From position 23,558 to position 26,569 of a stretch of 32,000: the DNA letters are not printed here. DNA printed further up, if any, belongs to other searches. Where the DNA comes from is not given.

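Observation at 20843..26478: Two termination modules with near-identical N-terminal docking domains behind a single PKS tail: predicted branching (one-to-two) hand-off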

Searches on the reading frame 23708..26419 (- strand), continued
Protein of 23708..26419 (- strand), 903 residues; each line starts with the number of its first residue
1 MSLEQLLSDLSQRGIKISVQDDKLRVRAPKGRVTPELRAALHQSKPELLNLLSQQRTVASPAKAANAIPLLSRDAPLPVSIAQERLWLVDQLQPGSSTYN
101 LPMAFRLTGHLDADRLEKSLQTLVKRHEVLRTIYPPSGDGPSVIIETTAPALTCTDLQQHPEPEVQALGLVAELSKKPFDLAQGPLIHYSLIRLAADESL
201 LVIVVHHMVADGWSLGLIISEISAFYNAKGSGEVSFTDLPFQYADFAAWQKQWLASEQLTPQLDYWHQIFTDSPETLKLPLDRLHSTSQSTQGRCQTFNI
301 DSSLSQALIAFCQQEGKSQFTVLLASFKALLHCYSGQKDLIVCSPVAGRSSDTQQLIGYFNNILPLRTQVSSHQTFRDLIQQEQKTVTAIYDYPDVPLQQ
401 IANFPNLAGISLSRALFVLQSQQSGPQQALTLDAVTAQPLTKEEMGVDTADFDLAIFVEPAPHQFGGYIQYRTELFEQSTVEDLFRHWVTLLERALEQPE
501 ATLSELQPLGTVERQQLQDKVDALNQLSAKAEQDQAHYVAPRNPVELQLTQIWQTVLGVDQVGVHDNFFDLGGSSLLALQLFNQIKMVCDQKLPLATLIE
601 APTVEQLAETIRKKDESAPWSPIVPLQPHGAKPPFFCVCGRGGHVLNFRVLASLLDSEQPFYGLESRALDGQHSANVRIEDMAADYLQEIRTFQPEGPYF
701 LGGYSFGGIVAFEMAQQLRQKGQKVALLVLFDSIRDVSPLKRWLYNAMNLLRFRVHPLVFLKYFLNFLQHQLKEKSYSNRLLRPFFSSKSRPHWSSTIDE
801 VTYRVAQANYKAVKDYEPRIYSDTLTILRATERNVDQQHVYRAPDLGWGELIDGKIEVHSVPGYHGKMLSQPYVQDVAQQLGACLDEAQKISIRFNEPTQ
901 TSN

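Call 38: search_solved_structures(query=window:23708-26419:-, max_evalue=1e-20)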
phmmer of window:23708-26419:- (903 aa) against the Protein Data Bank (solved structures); distinct sequences matched with E-value up to 1e-20: 44.
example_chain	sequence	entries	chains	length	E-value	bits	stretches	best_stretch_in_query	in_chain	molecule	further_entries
2jgp_A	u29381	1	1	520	3.3e-75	257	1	70-507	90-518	TYROCIDINE SYNTHETASE 3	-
4zxh_A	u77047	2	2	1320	7e-73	249.3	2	535-880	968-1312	ABBFA_003403 | Tyrocidine synthetase 3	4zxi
5u89_A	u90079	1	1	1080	1.6e-71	244.7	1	76-518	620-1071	Amino acid adenylation domain protein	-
9lcq_A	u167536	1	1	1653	4.4e-70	240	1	65-519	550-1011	PvdL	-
8z0q_C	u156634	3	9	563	4.6e-70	239.9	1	66-507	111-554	Special condensation domain in NRPS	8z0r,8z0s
9lcp_A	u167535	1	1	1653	5.3e-70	239.7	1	65-519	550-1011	PvdL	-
9lco_A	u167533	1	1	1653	2.2e-69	237.7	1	65-519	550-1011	PvdL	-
6oyf_A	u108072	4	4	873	9.6e-63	215.7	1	77-517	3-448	Txo1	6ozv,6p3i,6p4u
6p1j_A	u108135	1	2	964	2.1e-60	208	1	77-517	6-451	Txo2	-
7kvw_A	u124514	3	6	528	2.9e-59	204.2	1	69-499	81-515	PCP-C didomain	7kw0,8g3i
8fx6_A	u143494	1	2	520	4.3e-59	203.7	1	69-499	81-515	PCP-C didomain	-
9up2_A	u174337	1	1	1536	1.1e-58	202.3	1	65-519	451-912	PvdL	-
7kw2_A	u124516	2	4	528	2.7e-58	201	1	69-499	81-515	PCP-C didomain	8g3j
8xjz_C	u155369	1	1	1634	3.5e-58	200.6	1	64-505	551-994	Peptide synthetase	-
8fx7_A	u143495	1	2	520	3.8e-58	200.5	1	69-499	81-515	PCP-C didomain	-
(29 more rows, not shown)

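Call 56: find_encoding_contigs(protein=P0015, flank=10000, max_places=2)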
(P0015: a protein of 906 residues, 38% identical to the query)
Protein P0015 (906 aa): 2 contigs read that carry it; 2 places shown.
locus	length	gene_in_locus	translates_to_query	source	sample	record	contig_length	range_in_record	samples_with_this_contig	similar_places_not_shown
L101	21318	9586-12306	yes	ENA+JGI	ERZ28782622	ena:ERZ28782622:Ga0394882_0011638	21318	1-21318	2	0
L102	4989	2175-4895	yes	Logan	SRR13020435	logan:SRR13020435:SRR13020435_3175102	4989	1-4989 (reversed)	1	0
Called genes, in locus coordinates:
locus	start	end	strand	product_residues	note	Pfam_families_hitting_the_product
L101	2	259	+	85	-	PF00550:PP-binding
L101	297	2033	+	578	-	PF00668:Condensation, PF00550:PP-binding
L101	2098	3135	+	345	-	-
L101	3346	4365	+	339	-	-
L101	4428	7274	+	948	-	PF00109:ketoacyl-synt, PF02801:Ketoacyl-synt_C, PF16197:KAsynt_C_assoc, PF22336:RhiE-like_linker, PF22621:CurL-like_PKS_C, PF00698:Acyl_transf_1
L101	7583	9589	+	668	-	PF23297:ACP_SdgA_C (faint), PF21394:Beta-ketacyl_N, PF22953:SpnB_Rossmann, PF00106:adh_short, PF08659:KR, PF13561:adh_short_C2, PF00550:PP-binding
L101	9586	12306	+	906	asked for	PF18563:TubC_N, PF00668:Condensation, PF00550:PP-binding, PF00975:Thioesterase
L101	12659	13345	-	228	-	PF13489:Methyltransf_23, PF08241:Methyltransf_11, PF08242:Methyltransf_12, PF13649:Methyltransf_25, PF13847:Methyltransf_31, PF07109:Mg-por_mtran_C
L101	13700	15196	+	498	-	PF00069:Pkinase, PF07714:PK_Tyr_Ser-Thr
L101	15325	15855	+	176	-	PF07853:DUF1648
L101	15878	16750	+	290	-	PF13370:Fer4_13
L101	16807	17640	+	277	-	PF06485:Tab2-like_N, PF20429:Tab2-like_C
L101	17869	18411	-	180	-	PF12046:CCB1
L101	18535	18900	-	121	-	PF03551:PadR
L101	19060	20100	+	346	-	PF08240:ADH_N, PF16912:Glu_dehyd_C, PF00107:ADH_zinc_N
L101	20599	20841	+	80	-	-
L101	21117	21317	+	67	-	?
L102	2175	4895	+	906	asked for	PF18563:TubC_N, PF00668:Condensation, PF00550:PP-binding, PF00975:Thioesterase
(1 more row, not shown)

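Call 57: find_encoding_contigs(protein=P0010, flank=10000, max_places=2)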
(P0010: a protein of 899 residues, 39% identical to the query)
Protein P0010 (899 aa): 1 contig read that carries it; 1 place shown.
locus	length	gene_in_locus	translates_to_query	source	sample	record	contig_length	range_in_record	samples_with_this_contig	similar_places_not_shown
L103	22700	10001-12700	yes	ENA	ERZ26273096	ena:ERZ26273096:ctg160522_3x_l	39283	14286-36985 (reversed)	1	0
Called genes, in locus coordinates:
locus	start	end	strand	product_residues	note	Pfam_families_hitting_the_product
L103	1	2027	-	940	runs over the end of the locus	PF01590:GAF, PF13185:GAF_2, PF00989:PAS, PF08447:PAS_3, PF08448:PAS_4, PF13426:PAS_9, PF00512:HisKA, PF02518:HATPase_c, +3 more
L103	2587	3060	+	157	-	PF02391:MoaE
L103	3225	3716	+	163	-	PF05685:Uma2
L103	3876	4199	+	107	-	-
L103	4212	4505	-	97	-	PF09876:DUF2103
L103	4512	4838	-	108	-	PF02617:ClpS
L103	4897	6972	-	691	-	PF12831:FAD_oxidored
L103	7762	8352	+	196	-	PF01947:Rv2949c-like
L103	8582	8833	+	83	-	PF00550:PP-binding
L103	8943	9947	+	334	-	PF08100:Dimerisation, PF00891:Methyltransf_2, PF08242:Methyltransf_12 (faint)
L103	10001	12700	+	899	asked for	PF00668:Condensation, PF00550:PP-binding, PF00975:Thioesterase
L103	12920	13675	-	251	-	PF22624:AASDHPPT_N, PF01648:ACPS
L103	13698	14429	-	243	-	PF00535:Glycos_transf_2, PF13641:Glyco_tranf_2_3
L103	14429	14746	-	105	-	PF00936:BMC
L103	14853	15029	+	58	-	-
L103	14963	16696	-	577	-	PF07732:Cu-oxidase_3, PF07731:Cu-oxidase_2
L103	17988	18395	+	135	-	-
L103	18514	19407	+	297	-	PF00561:Abhydrolase_1, PF12146:Hydrolase_4, PF12697:Abhydrolase_6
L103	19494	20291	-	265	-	PF13030:DUF3891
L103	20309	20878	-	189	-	PF03653:UPF0093, PF05425:CopD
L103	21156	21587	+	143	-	PF01724:DUF29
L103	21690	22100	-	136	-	-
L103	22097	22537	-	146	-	-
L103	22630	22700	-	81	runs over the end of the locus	PF00400:WD40, PF23381:Beta-prop_IFT122_1st, PF24782:WD40_MABP1-WDR62_2nd, PF24796:WDR55, PF24805:EIF3I, PF24807:WD40_CDC20-Fz, PF25168:Beta-prop_WDR36-Utp21_2nd, PF25172:Beta-prop_WDR3_2nd, +14 more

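Call 64: search_dna_similar(query=window:23708-26419:-, collection=plasmids, mode=protein, max_rows=12, max_evalue=1e-30)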
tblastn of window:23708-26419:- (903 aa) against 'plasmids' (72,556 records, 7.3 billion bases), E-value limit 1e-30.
In 1 record(s) the limit of 40 matching pieces per record was reached: places in those records are undercounted.
Records with a match: 842; places in all: 4045; records where one place covers at least 80% of the query: 109.
Best place of each record, by identity: <60% 842.
By first word of the organism name: Bacillus 168; Streptomyces 154; Ralstonia 133; Rhizobium 50; Sinorhizobium 43; Burkholderia 20; Agrobacterium 15; Nostoc 14; Rhodococcus 14; Salmonella 13; and 87 more.
By predicted mobility (MOB-suite, as given by PLSDB): non-mobilizable 494; mobilizable 206; conjugative 142.
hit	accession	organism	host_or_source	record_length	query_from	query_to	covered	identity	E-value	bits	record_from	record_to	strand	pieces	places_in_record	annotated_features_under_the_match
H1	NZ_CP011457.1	Anabaena sp. WA102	Mixed culture,Anderson Lake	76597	1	896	97%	35.7%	1e-83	545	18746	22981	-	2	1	non-ribosomal peptide synthetase | acyltransferase domain-containing protein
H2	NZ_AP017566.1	Pseudanabaena sp. ABRG5-3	-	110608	1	888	96%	35.7%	1e-83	524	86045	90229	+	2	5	non-ribosomal peptide synthetase | type I polyketide synthase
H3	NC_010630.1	Nostoc punctiforme PCC 73102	-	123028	69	889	91%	37.4%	1e-78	541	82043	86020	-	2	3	non-ribosomal peptide synthetase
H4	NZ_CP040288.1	Nostoc sp. C057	Phaeoceros,pure culture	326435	77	891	90%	37.2%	1e-73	526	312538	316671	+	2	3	non-ribosomal peptide synthetase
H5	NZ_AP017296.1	Nostoc sp. NIES-3756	-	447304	77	890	90%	36.5%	9e-68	508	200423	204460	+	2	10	non-ribosomal peptide synthetase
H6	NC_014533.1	Gloeothece verrucosa PCC 7822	fresh water in rice field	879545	73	890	91%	35.9%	2e-142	475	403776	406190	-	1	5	condensation domain-containing protein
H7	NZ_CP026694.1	Nostoc sp. 'Lobaria pulmonaria (5183) cyanobiont'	Lobaria pulmonaria thallus,lichen ...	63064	77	891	90%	35.8%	9e-69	508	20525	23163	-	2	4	non-ribosomal peptide synthetase (x2)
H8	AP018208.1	Calothrix brevissima NIES-22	-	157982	77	891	90%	35.8%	6e-69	497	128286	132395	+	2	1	amino acid adenylation domain-containing protein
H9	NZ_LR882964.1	Planktothrix agardhii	-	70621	14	885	94%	34.2%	9e-75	470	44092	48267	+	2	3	amino acid adenylation domain-containing protein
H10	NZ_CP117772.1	Nostoc sp. UHCC 0926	whole organism,lichen surface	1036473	77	891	90%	35.4%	2e-71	522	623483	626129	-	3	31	none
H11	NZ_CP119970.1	Gloeocapsopsis dulcis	Dried cell culture,Desert, underside of ...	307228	50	888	91%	34.7%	3e-68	485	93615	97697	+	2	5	non-ribosomal peptide synthetase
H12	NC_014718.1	Mycetohabitans rhizoxinica HKI 454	-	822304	48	868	91%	34.7%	4e-65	443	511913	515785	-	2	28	non-ribosomal peptide synthetase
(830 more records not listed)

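Call 65: get_annotated_region(hit=H6, flank=15000)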
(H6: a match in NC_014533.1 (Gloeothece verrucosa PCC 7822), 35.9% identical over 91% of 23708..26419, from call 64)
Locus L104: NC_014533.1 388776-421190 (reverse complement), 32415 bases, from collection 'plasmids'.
description: Gloeothece verrucosa PCC 7822 plasmid Cy782201, complete sequence
organism: Gloeothece verrucosa PCC 7822 (NCBI taxid 497965)
taxonomy: Bacteria; Cyanobacteriota; Cyanophyceae; Chroococcales; Aphanothecaceae; Gloeothece; Gloeothece verrucosa; Gloeothece verrucosa PCC 7822
host: -; source: fresh water in rice field; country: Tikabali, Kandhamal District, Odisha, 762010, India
typing (MOB-suite, as given by PLSDB): non-mobilizable; mating-pair formation MPF_T
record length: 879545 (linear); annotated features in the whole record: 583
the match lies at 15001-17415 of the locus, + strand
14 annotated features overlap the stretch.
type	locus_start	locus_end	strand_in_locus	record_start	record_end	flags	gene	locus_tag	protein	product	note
CDS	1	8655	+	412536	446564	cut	-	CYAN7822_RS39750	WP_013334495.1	CARDB domain-containing protein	-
CDS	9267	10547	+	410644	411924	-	-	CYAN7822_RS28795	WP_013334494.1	cytochrome P450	-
CDS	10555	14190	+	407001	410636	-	-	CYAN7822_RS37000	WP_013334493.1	AMP-binding protein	-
CDS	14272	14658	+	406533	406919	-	-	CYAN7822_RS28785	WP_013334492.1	acyl carrier protein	-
CDS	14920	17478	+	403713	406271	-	-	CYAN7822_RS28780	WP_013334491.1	condensation domain-containing protein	-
CDS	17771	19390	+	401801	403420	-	-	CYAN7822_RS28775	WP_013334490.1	acyl-CoA dehydrogenase family protein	-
CDS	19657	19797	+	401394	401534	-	-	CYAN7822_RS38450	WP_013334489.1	hypothetical protein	-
CDS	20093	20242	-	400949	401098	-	-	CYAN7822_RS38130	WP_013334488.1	hypothetical protein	-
CDS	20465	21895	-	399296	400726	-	-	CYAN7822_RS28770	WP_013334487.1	MFS transporter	GO:0055085 - transmembrane transport [Evidence IEA]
CDS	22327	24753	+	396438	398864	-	glf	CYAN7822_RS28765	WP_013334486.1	UDP-galactopyranose mutase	GO:0009273 - peptidoglycan-based cell wall biogenesis [Evidence IEA]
CDS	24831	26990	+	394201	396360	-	-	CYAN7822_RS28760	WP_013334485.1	family 1 glycosylhydrolase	GO:0005975 - carbohydrate metabolic process [Evidence IEA]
CDS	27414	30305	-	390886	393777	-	-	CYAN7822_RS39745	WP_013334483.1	DUF4347 domain-containing protein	-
CDS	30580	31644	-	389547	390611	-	galK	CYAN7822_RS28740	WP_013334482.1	galactokinase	GO:0006012 - galactose metabolic process [Evidence IEA]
CDS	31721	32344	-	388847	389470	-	-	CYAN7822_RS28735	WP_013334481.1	DUF4142 domain-containing protein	-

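Call 66: search_protein_families(library=pfam, proteins=[L104:10555-14190:+, L104:14272-14658:+, L104:14920-17478:+, L104:17771-19390:+], max_evalue=0.001)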
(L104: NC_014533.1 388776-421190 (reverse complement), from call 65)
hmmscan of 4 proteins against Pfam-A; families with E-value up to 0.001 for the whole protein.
L104:10555-14190:+ (1211 aa): 7 families
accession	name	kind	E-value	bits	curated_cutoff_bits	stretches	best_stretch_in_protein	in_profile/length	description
PF00501.34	AMP-binding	-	4.2e-67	227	29.9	1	16-416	2-384/384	AMP-binding enzyme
PF00441.29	Acyl-CoA_dh_1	-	3.2e-27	95.9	22.4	1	837-987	1-149/150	Acyl-CoA dehydrogenase, C-terminal domain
PF02770.24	Acyl-CoA_dh_M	-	1.1e-16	61.2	33.3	1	729-825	1-97/97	Acyl-CoA dehydrogenase, middle domain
PF02771.21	Acyl-CoA_dh_N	-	5.2e-15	56.2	22.9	1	623-724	9-112/113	Acyl-CoA dehydrogenase, N-terminal domain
PF23024.1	AMP-dom_DIP2-like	-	1.3e-11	44.9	27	1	460-574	2-109/110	Disco-interacting protein 2-like, AMP domain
PF24919.1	Mug62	-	2e-06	28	27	1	469-572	33-149/164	Meiotically up-regulated gene 62 protein-like domain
PF22924.1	ACOX_C_alpha1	-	0.00034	20.9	27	1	927-986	108-167/169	Acyl-CoA oxidase, C-alpha1 domain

L104:14272-14658:+ (128 aa): 2 families
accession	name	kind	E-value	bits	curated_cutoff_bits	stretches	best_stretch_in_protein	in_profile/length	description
PF00550.31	PP-binding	-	2e-11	44.4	20.8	1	18-83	2-67/67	Phosphopantetheine attachment site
PF23297.2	ACP_SdgA_C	-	1.8e-05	25.2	27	1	9-93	5-89/95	Highly reducing polyketide synthase sdgA, C-terminal ACP domain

L104:14920-17478:+ (852 aa): 3 families
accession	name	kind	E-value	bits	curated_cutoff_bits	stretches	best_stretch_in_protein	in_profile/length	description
PF00668.25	Condensation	-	5.3e-92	309.3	30.6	1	32-474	5-449/456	Condensation domain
PF00975.26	Thioesterase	-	4.5e-17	63.5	26.4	1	614-683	29-105/226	Thioesterase domain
PF00550.31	PP-binding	-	1.7e-14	54.3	20.8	1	503-565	3-67/67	Phosphopantetheine attachment site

L104:17771-19390:+ (539 aa): 4 families
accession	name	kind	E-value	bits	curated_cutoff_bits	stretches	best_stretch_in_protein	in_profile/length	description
PF00441.29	Acyl-CoA_dh_1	-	1.5e-28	100.3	22.4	1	244-386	1-142/150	Acyl-CoA dehydrogenase, C-terminal domain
PF02770.24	Acyl-CoA_dh_M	-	5.6e-19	68.5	33.3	1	135-232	1-97/97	Acyl-CoA dehydrogenase, middle domain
PF02771.21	Acyl-CoA_dh_N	-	6.4e-16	59.2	22.9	1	26-130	6-112/113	Acyl-CoA dehydrogenase, N-terminal domain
PF08028.16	Acyl-CoA_dh_2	-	3.7e-06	27.7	22.7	1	259-379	1-130/134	Acyl-CoA dehydrogenase, C-terminal domain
